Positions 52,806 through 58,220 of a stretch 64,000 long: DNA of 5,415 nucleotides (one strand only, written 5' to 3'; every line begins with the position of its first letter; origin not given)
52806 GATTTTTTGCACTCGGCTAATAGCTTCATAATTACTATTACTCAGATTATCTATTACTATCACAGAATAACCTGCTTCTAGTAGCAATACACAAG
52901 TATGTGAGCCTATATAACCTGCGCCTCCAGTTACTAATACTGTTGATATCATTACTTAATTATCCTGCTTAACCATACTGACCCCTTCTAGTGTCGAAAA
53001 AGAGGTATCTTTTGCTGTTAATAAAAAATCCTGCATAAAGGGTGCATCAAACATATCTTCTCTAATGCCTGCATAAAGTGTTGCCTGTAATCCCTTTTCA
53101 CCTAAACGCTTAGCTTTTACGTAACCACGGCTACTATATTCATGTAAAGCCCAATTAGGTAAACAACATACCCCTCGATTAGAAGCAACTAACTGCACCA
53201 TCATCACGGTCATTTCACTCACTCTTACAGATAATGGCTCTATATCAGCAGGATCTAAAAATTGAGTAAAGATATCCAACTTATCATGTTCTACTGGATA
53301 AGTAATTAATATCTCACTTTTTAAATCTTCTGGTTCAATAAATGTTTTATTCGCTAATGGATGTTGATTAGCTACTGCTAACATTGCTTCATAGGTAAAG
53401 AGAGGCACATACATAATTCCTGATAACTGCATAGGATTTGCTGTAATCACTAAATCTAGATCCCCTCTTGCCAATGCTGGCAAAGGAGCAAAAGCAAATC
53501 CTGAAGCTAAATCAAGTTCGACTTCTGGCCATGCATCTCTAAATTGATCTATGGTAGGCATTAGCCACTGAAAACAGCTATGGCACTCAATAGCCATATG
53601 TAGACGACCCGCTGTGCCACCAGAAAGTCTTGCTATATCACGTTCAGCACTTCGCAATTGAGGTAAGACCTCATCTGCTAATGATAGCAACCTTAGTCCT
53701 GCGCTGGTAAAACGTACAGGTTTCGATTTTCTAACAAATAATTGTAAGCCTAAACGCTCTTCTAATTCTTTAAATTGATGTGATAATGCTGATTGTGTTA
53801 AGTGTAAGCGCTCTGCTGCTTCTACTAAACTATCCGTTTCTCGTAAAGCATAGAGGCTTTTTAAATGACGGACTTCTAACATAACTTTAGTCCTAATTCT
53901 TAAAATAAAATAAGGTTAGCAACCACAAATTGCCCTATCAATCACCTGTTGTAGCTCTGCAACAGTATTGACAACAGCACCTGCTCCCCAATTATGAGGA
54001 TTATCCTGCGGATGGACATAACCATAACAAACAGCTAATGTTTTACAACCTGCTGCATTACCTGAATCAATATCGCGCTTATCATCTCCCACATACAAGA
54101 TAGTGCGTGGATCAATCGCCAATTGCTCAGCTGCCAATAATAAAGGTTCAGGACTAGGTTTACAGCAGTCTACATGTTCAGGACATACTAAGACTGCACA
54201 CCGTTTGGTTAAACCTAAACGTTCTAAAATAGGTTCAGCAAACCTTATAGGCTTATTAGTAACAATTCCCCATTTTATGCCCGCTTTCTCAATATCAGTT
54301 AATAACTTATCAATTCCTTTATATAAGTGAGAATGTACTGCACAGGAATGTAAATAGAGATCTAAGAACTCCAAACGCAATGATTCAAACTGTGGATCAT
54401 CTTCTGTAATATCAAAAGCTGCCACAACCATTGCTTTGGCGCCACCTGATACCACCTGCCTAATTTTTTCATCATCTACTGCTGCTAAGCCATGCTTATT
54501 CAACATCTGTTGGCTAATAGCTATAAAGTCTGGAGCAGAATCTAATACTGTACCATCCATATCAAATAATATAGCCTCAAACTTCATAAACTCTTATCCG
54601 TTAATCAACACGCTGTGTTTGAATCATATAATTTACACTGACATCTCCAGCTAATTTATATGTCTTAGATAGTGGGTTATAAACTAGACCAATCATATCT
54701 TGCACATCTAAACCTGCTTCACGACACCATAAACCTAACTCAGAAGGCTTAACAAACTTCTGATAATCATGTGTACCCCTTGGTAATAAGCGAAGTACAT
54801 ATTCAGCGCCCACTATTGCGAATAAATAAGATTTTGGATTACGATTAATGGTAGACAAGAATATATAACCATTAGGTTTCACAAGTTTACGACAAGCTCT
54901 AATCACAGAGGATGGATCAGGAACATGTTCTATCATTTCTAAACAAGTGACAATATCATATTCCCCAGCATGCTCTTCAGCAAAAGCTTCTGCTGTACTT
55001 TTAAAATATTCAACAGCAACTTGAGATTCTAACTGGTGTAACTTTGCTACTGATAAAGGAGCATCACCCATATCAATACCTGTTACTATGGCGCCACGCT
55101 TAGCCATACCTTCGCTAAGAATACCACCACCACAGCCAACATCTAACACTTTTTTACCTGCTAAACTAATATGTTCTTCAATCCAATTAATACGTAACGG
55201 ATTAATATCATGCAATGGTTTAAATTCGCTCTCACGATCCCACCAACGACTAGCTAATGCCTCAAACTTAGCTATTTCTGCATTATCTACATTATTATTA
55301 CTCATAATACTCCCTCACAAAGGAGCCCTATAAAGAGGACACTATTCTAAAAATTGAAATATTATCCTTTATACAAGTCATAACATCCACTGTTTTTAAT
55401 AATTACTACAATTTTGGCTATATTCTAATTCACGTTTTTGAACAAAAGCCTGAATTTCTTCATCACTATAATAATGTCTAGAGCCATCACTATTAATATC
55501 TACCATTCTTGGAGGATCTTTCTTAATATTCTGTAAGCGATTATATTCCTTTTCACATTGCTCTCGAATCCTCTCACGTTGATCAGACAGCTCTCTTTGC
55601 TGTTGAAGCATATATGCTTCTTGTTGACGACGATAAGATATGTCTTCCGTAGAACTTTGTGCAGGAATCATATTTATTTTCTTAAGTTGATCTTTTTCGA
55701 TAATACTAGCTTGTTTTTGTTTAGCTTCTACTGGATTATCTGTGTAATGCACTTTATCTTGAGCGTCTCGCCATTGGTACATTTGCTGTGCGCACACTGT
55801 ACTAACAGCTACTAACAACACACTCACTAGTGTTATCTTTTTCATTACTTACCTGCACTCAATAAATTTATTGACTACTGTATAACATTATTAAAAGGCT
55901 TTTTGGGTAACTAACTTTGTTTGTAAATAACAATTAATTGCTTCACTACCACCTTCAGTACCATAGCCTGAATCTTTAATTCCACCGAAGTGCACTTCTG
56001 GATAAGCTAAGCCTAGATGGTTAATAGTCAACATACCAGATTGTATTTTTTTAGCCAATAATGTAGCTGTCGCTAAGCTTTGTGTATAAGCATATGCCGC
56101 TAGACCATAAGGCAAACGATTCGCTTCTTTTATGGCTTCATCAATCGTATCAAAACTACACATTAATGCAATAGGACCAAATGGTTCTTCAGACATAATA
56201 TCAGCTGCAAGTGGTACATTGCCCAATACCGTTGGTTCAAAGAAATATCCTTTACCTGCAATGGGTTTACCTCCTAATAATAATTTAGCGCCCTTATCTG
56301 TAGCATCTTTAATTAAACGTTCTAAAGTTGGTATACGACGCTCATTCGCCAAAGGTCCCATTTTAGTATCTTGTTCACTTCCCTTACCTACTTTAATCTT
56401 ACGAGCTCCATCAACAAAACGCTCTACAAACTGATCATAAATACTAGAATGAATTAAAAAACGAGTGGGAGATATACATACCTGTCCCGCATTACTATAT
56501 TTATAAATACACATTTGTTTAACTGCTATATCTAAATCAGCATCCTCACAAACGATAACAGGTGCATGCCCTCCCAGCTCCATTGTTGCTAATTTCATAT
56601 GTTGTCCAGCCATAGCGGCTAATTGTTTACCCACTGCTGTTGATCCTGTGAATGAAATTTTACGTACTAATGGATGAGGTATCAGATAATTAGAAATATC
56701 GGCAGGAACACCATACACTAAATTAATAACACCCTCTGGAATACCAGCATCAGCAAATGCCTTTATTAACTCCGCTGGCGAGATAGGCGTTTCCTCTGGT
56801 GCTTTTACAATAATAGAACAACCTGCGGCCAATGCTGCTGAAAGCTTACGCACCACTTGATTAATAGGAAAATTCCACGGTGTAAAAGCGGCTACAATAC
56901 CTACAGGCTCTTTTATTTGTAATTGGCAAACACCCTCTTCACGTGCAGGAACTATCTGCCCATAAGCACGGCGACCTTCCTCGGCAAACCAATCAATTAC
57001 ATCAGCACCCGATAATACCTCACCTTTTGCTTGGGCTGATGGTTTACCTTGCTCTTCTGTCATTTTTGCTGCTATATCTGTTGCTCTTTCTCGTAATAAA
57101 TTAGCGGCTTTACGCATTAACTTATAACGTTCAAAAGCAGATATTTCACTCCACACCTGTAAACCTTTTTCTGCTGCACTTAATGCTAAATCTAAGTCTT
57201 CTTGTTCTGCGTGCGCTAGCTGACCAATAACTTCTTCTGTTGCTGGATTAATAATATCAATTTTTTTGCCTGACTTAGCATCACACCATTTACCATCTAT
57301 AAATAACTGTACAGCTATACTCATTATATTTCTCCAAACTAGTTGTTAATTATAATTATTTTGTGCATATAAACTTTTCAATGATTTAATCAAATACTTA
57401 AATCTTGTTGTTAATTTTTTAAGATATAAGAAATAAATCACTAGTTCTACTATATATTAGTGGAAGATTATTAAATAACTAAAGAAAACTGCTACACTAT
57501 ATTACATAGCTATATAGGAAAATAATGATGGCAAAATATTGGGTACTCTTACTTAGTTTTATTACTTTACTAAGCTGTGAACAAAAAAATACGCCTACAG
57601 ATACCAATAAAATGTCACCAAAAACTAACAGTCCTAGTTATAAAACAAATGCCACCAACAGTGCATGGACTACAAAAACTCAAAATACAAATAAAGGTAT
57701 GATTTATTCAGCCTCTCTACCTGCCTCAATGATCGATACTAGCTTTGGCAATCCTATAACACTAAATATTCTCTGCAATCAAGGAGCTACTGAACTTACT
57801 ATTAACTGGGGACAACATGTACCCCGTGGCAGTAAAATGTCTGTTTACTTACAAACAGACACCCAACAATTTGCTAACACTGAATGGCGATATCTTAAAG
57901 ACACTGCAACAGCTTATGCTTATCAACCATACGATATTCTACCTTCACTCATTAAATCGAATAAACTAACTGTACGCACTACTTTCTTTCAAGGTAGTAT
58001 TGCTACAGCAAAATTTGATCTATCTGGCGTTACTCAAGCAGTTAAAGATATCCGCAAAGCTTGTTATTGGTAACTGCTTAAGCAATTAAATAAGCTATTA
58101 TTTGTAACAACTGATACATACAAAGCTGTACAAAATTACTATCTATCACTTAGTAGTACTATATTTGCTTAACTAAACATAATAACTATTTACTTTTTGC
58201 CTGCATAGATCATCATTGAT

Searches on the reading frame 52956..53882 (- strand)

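Call 10: search_protein_families(library=pfam, proteins=[window:52956-53882:-], max_evalue=0.1)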
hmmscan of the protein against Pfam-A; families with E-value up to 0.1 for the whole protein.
window:52956-53882:- (308 aa): 5 families
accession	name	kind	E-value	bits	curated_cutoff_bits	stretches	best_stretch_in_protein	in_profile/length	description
PF03466.25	LysR_substrate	-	1.2e-39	136.4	28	1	88-290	2-204/209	LysR substrate binding domain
PF00126.33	HTH_1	-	2.5e-18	66.2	26.6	1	5-62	2-59/60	Bacterial regulatory helix-turn-helix protein, lysR family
PF12840.13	HTH_20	-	0.026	15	27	1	14-46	16-47/51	Helix-turn-helix domain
PF13556.12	HTH_30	-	0.037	14.3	27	1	13-48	9-44/59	PucR C-terminal helix-turn-helix domain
PF01022.26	HTH_5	-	0.058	13.7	22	0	23-42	22-41/47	Bacterial regulatory protein, arsR family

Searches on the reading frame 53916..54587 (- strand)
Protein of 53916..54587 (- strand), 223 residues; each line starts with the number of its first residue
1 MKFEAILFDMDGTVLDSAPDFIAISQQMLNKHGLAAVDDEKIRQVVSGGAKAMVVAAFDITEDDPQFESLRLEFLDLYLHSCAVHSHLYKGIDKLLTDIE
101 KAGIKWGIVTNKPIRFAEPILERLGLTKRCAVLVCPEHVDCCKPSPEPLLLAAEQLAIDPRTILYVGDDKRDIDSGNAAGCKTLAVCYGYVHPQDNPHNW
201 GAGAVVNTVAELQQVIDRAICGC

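Call 10: search_protein_families(library=pfam, proteins=[window:53916-54587:-], max_evalue=0.1)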
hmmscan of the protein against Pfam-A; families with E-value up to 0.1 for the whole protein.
window:53916-54587:- (223 aa): 6 families
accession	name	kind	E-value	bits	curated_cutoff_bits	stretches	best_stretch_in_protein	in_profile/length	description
PF13419.12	HAD_2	-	3.6e-35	122.1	23.8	1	6-186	1-178/178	Haloacid dehalogenase-like hydrolase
PF00702.32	Hydrolase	-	7.7e-27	95.4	26.4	1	4-180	2-191/191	haloacid dehalogenase-like hydrolase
PF13242.12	Hydrolase_like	-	4.3e-11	43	22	1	141-212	2-75/75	HAD-hyrolase-like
PF12710.13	HAD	-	4.8e-08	34.1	27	1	6-174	1-186/189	haloacid dehalogenase-like hydrolase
PF08282.18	Hydrolase_3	-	0.00032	20.9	20.9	0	94-127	22-55/255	haloacid dehalogenase-like hydrolase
PF13344.12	Hydrolase_6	-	0.0091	16.5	27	0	86-124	13-51/101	Haloacid dehalogenase-like hydrolase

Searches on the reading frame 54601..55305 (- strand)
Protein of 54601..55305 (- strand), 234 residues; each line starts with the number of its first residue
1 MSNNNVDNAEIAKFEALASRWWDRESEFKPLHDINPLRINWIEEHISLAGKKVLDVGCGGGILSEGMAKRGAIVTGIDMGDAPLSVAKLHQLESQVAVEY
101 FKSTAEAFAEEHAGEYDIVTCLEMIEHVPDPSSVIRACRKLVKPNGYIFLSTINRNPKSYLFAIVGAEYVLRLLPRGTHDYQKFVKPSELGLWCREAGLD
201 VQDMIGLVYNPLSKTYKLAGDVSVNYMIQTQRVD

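Call 10: search_protein_families(library=pfam, proteins=[window:54601-55305:-], max_evalue=0.1)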
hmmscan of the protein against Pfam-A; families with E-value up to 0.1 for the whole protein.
window:54601-55305:- (234 aa): 16 families
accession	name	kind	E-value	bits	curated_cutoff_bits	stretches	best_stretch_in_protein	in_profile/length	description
PF13489.12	Methyltransf_23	-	3.4e-24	85.9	27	1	49-201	22-161/164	Methyltransferase domain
PF08241.18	Methyltransf_11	-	1.9e-19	70.5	21.2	1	54-149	1-94/95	Methyltransferase domain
PF13649.12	Methyltransf_25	-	3.1e-16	60.3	27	1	53-146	1-97/97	Methyltransferase domain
PF08242.18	Methyltransf_12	-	4.1e-15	56.7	30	1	54-148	1-98/98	Methyltransferase domain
PF13847.12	Methyltransf_31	-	6.6e-15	55.5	27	1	49-154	3-113/145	Methyltransferase domain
PF06325.19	PrmA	-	5.6e-08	33.1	22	1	37-153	150-261/296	Ribosomal protein L11 methyltransferase (PrmA)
PF01209.24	Ubie_methyltran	-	6e-08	32.7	20.1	1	46-153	44-154/233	ubiE/COQ5 methyltransferase family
PF02353.26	CMAS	-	1.7e-07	31.3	27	1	49-158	62-172/273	Mycolic acid cyclopropane synthetase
PF05175.20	MTS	-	0.00013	22.1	23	1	49-119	31-102/170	Methyltransferase small domain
PF05724.17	TPMT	-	0.00023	21.4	26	1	19-106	8-93/218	Thiopurine S-methyltransferase (TPMT)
PF08003.17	Methyltransf_9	-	0.00067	19.1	23.8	1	41-153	106-220/315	Protein of unknown function (DUF1698)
PF05219.18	DREV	-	0.0033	17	26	1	47-152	92-188/265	DREV methyltransferase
PF01728.25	FtsJ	-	0.0059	17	24.1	1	42-121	12-97/181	FtsJ-like methyltransferase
PF05401.17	NodS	-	0.0071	16.6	24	1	52-174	46-168/201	Nodulation protein S (NodS)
PF03848.20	TehB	-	0.012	15.5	20.4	1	47-149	28-131/193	Tellurite resistance protein TehB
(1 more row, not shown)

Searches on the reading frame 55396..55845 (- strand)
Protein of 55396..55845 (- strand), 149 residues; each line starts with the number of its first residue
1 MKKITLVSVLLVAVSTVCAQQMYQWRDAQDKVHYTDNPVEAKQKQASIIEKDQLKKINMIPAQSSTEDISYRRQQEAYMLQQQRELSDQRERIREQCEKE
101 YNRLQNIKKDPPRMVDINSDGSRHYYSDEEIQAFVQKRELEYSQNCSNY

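Call 10: search_protein_families(library=pfam, proteins=[window:55396-55845:-], max_evalue=0.1)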
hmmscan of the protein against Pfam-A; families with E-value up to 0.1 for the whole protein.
window:55396-55845:- (149 aa): 2 families
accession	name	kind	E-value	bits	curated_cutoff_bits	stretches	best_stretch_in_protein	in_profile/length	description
PF13511.11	DUF4124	-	2.3e-08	34.6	22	1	10-54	2-45/56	Domain of unknown function (DUF4124)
PF09614.15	Cas_Csy2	-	0.057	13.1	25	1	14-55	51-94/296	CRISPR-associated protein (Cas_Csy2)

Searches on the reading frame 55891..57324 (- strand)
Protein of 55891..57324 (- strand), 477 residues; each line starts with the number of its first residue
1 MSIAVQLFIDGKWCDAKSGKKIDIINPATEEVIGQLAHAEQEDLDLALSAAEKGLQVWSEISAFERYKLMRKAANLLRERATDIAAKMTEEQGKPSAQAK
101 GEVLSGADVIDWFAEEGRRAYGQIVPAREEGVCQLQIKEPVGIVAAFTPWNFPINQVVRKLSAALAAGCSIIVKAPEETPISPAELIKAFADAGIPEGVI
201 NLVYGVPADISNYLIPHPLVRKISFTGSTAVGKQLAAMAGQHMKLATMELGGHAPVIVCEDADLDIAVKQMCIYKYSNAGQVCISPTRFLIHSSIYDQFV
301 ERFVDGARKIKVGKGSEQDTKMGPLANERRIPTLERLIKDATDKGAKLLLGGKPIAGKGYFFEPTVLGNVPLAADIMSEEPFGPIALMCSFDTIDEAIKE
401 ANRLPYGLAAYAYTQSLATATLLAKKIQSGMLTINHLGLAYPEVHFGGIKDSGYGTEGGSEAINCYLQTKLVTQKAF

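Call 10: search_protein_families(library=pfam, proteins=[window:55891-57324:-], max_evalue=0.1)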
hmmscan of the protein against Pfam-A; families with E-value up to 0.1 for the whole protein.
window:55891-57324:- (477 aa): 2 families
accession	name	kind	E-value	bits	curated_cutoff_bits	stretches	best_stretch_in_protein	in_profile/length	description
PF00171.27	Aldedh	-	1.6e-157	525.2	23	1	13-472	1-461/461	Aldehyde dehydrogenase family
PF10017.15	Methyltransf_33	-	0.022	14.2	23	1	51-90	23-62/304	Histidine-specific methyltransferase, SAM-dependent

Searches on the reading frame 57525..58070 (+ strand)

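Call 10: search_protein_families(library=pfam, proteins=[window:57525-58070:+], max_evalue=0.1)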
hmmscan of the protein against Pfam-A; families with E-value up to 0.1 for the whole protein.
window:57525-58070:+ (182 aa): 2 families
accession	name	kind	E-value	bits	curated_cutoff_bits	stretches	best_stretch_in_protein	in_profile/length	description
PF11319.13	VasI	-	2.8e-09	37.3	26.5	1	44-182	50-184/184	Type VI secretion system VasI, EvfG, VC_A0118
PF18328.6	PfaD_N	-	0.086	13.2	26.3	0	156-181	2-27/62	Fatty acid synthase subunit PfaD N-terminal domain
